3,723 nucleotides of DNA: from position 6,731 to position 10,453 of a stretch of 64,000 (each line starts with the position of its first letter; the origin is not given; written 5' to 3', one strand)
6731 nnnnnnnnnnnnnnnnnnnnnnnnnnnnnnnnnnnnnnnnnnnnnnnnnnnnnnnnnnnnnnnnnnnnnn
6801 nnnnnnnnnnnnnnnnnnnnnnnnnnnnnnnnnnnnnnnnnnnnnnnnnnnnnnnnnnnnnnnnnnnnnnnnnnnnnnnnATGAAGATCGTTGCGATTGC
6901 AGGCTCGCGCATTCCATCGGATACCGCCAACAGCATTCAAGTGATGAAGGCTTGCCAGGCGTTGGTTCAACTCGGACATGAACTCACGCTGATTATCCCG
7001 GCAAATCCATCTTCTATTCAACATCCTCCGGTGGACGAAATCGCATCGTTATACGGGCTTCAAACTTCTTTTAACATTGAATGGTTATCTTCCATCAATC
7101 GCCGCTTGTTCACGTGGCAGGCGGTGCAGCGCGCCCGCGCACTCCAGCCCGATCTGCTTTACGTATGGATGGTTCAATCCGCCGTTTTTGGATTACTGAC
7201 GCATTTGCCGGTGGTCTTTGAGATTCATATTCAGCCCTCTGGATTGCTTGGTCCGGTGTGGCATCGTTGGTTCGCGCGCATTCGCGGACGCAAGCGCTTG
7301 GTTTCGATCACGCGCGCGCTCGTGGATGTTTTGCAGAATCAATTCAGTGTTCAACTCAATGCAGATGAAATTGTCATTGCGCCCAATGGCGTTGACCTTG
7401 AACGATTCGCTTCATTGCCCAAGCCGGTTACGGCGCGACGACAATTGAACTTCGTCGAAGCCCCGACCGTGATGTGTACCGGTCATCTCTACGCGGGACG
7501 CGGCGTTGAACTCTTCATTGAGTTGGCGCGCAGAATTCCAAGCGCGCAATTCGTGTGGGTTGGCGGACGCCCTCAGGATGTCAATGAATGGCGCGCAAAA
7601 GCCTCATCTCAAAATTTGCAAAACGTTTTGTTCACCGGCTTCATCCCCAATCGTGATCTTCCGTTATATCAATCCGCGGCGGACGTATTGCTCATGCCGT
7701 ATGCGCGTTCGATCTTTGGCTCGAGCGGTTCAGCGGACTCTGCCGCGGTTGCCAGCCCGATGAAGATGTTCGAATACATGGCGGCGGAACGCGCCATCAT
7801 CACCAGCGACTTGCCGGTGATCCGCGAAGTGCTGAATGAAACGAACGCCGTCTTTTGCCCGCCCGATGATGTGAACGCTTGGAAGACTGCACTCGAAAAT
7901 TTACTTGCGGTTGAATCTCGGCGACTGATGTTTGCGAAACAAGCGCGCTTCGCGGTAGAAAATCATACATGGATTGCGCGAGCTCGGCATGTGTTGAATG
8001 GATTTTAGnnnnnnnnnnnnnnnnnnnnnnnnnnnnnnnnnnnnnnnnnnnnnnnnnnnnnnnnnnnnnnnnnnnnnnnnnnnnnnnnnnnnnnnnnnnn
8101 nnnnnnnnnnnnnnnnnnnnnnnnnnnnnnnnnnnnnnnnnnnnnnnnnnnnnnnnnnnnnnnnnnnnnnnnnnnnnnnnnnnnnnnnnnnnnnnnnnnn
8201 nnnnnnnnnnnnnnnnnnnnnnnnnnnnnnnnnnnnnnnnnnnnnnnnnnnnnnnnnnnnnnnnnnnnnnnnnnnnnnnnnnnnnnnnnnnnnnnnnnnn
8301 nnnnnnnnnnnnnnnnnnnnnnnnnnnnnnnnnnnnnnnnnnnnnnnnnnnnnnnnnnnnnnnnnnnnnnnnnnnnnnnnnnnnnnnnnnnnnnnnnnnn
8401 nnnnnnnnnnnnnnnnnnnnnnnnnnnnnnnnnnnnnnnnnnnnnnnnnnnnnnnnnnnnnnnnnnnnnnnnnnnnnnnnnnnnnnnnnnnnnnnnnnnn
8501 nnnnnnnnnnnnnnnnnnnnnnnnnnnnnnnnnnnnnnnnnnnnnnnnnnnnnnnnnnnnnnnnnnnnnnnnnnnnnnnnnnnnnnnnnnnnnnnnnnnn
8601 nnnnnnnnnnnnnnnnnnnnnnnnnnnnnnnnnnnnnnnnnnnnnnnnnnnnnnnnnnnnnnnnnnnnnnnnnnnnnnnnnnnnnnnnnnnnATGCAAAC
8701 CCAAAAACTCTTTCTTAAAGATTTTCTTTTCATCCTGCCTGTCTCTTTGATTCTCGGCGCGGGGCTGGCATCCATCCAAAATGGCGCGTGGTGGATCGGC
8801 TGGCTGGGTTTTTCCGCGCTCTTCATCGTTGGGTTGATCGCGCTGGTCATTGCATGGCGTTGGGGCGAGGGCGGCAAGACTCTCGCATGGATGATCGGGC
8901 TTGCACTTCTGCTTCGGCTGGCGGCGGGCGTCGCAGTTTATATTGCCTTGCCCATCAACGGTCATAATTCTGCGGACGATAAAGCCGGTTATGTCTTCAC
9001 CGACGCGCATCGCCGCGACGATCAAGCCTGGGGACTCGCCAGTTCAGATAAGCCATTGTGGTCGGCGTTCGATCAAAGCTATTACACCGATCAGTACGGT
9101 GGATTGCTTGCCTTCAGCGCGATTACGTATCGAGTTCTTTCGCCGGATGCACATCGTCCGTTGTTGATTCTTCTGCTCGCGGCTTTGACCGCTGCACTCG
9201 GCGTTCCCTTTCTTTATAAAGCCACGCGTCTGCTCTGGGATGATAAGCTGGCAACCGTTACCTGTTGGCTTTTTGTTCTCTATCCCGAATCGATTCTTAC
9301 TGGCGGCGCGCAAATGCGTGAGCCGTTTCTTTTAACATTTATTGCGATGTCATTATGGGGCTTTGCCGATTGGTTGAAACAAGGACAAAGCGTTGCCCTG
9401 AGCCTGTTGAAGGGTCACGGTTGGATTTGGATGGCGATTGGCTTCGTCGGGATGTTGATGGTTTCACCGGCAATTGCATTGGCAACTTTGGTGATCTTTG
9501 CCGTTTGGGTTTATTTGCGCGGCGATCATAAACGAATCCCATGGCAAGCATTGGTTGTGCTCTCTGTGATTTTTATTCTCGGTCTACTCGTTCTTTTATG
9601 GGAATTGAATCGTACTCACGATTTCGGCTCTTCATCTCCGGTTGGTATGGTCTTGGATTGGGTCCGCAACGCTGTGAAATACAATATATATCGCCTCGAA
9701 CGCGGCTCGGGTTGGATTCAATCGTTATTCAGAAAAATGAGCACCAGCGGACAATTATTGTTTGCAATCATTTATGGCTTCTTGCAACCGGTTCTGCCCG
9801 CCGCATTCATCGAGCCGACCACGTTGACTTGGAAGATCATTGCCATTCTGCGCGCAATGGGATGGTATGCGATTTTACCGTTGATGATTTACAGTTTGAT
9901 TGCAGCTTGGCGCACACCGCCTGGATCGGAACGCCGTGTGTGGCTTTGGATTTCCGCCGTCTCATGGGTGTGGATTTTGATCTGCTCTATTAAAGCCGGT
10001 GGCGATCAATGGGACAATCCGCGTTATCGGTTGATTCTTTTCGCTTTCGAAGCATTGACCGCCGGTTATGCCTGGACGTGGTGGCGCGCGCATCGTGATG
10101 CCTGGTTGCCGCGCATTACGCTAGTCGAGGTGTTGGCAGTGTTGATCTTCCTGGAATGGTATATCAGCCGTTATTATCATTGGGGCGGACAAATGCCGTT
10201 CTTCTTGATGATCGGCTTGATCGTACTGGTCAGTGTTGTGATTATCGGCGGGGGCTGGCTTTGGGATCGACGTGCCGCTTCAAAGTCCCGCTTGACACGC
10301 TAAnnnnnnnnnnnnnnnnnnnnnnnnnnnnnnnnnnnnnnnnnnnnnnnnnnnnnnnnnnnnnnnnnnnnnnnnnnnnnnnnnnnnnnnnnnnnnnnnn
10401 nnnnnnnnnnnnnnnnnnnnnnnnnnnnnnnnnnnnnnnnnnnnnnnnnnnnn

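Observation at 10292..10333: Consensus promoter plus a perfect 17-bp palindrome at gmd; the same -10/palindrome composite recurs upstream of the locus regulator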

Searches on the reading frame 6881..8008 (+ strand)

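Call 6: search_protein_families(library=pfam, proteins=[window:6881-8008:+])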
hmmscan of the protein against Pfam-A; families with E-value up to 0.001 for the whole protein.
window:6881-8008:+ (375 aa): 4 families
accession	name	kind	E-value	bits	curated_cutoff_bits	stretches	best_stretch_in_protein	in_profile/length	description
PF13692.12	Glyco_trans_1_4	-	2.2e-19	70.6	27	1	195-343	2-141/142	Glycosyl transferases group 1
PF00534.26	Glycos_transf_1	-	1.7e-14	54.1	26.4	1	187-356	7-170/172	Glycosyl transferases group 1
PF13439.12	Glyco_transf_4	-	9.3e-13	49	28.5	1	21-175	8-170/170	Glycosyltransferase Family 4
PF13524.12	Glyco_trans_1_2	-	2e-09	38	25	1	210-372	3-143/144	Glycosyl transferase-like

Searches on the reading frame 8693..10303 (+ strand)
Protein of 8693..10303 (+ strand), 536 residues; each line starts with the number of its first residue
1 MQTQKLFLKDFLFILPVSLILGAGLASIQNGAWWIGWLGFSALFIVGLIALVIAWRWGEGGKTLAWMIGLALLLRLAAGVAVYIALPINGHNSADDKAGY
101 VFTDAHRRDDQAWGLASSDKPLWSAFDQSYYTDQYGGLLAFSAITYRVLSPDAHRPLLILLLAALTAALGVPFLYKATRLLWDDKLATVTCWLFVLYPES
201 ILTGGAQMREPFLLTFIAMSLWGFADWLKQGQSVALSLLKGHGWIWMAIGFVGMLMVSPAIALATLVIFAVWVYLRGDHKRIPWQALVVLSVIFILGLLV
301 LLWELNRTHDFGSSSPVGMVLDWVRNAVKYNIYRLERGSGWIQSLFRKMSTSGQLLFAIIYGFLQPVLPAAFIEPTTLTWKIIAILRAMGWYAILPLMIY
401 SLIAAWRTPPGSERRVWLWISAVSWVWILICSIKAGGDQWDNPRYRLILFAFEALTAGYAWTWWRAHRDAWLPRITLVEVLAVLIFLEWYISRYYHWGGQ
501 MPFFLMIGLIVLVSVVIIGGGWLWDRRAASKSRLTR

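Call 6: search_protein_families(library=pfam, proteins=[window:8693-10303:+])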
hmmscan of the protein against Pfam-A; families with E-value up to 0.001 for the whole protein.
window:8693-10303:+ (536 aa): 0 families

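Call 7: search_protein_families(library=ncbifam, proteins=[window:8693-10303:+])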
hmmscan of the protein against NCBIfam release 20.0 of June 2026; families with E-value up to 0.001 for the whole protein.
window:8693-10303:+ (536 aa): 0 families
